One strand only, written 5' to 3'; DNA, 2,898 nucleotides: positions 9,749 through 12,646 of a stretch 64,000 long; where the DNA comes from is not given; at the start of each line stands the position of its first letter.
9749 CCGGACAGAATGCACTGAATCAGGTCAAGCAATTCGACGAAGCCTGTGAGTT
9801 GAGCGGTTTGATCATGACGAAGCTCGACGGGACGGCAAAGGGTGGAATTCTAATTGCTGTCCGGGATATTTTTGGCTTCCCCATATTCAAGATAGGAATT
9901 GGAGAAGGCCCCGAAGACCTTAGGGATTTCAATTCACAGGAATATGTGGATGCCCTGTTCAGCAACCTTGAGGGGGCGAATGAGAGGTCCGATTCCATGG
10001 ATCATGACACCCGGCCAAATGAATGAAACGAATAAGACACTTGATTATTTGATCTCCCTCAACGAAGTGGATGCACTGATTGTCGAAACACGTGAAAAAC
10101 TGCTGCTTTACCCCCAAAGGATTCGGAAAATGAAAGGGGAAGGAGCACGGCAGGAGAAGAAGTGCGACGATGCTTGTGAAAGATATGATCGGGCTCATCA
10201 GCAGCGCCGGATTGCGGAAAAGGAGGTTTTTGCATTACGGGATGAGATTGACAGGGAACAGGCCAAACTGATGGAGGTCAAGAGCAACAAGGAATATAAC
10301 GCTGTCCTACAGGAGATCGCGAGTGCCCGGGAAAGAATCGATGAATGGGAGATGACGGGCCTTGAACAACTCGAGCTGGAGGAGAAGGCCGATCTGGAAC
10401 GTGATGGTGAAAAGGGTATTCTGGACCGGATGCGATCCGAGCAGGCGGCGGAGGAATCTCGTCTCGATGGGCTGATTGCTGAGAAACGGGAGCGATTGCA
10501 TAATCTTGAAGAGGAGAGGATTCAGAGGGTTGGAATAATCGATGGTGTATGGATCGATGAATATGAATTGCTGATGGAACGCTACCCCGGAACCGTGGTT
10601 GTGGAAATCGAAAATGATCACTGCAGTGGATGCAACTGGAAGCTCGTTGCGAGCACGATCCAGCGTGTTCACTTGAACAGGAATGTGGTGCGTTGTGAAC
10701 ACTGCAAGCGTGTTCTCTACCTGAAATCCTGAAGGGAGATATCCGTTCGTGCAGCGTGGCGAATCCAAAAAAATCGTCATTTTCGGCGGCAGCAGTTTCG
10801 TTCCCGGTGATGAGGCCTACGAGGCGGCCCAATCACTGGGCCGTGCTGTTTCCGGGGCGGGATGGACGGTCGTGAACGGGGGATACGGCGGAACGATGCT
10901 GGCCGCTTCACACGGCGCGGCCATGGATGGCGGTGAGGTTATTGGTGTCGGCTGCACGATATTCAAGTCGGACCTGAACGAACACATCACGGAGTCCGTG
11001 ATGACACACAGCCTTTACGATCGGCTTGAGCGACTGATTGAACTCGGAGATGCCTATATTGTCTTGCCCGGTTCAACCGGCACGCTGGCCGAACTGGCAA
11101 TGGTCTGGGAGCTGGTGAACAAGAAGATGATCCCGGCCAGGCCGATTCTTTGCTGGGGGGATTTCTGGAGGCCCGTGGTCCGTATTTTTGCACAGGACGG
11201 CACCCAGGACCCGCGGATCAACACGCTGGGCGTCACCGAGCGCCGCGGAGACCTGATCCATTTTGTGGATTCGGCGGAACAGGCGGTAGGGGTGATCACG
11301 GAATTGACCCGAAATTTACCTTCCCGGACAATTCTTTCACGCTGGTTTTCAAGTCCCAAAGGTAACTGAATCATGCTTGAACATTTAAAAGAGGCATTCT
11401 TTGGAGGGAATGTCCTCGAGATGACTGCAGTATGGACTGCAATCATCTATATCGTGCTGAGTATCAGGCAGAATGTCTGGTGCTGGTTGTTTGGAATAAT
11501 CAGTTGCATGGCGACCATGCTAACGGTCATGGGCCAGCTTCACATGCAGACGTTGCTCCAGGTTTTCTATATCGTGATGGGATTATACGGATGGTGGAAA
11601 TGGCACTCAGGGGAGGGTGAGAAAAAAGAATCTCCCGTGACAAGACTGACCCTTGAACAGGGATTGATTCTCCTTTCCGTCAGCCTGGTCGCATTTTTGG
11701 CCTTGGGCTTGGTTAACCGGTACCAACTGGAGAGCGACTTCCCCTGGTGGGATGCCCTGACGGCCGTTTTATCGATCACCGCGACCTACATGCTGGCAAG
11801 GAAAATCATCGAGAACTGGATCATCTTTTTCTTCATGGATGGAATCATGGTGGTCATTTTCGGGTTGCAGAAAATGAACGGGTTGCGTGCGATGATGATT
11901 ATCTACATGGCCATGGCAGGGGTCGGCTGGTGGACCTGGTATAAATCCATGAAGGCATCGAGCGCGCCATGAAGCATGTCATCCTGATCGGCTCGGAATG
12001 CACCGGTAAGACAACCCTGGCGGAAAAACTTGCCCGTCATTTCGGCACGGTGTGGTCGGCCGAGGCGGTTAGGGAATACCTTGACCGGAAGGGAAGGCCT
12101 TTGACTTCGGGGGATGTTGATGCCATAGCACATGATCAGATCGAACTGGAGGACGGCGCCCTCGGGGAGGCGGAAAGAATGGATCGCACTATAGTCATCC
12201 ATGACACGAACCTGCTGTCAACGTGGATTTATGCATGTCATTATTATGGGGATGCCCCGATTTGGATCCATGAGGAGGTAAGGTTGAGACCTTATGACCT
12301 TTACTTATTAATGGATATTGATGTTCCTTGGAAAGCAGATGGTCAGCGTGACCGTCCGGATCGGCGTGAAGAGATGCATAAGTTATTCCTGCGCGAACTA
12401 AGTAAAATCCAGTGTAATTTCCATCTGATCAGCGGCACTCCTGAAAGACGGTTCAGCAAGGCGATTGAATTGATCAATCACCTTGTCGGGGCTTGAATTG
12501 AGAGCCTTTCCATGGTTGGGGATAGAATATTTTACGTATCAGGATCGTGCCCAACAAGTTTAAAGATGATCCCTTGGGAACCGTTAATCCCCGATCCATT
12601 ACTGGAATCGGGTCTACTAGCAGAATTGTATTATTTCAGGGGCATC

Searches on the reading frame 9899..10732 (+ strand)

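Call 60: search_protein_families(library=pfam, proteins=[window:9899-10732:+], max_evalue=0.001)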
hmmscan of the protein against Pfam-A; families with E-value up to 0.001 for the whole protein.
window:9899-10732:+ (277 aa): 2 families
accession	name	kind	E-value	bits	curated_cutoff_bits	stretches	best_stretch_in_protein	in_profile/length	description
PF02591.20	Zn_ribbon_9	-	3.5e-07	30.7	29.1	1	242-273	2-33/33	C4-type zinc ribbon domain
PF24481.2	CT398_CC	-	4.6e-05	23.8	27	1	63-228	12-178/180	CT398-like coiled coil hairpin domain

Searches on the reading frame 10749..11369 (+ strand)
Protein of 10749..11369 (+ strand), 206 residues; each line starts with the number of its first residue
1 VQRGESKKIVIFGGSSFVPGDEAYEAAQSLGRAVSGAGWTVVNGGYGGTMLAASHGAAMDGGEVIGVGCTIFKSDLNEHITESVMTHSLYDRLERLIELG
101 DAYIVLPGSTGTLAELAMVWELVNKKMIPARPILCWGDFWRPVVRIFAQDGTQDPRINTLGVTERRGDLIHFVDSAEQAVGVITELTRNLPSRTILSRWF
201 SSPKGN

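Call 60: search_protein_families(library=pfam, proteins=[window:10749-11369:+], max_evalue=0.001)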
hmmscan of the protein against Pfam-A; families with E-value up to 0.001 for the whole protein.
window:10749-11369:+ (206 aa): 2 families
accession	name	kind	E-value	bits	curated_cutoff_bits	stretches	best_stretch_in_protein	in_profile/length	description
PF18306.6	LDcluster4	-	2.2e-16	60.3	26.3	1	8-122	3-116/151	SLOG cluster4 family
PF03641.19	Lysine_decarbox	-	5.8e-14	52.9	27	1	50-180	1-128/131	Possible lysine decarboxylase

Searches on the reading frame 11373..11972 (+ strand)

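Call 61: search_protein_families(library=pfam, proteins=[window:11373-11972:+], max_evalue=0.001)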
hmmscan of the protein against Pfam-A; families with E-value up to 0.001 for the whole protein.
window:11373-11972:+ (199 aa): 1 family
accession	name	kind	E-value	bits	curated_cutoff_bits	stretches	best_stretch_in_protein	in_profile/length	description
PF04973.17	NMN_transporter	-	6.9e-40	137.3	27.3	1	14-191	2-175/175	Nicotinamide mononucleotide transporter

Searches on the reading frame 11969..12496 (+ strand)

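Call 61: search_protein_families(library=pfam, proteins=[window:11969-12496:+], max_evalue=0.001)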
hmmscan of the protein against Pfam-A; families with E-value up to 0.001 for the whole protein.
window:11969-12496:+ (175 aa): 2 families
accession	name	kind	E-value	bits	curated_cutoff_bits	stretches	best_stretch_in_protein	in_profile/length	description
PF13521.12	AAA_28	-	1.9e-34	119.7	27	1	4-161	2-164/164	AAA domain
PF02223.23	Thymidylate_kin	-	0.00094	19.3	27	0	12-146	7-157/185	Thymidylate kinase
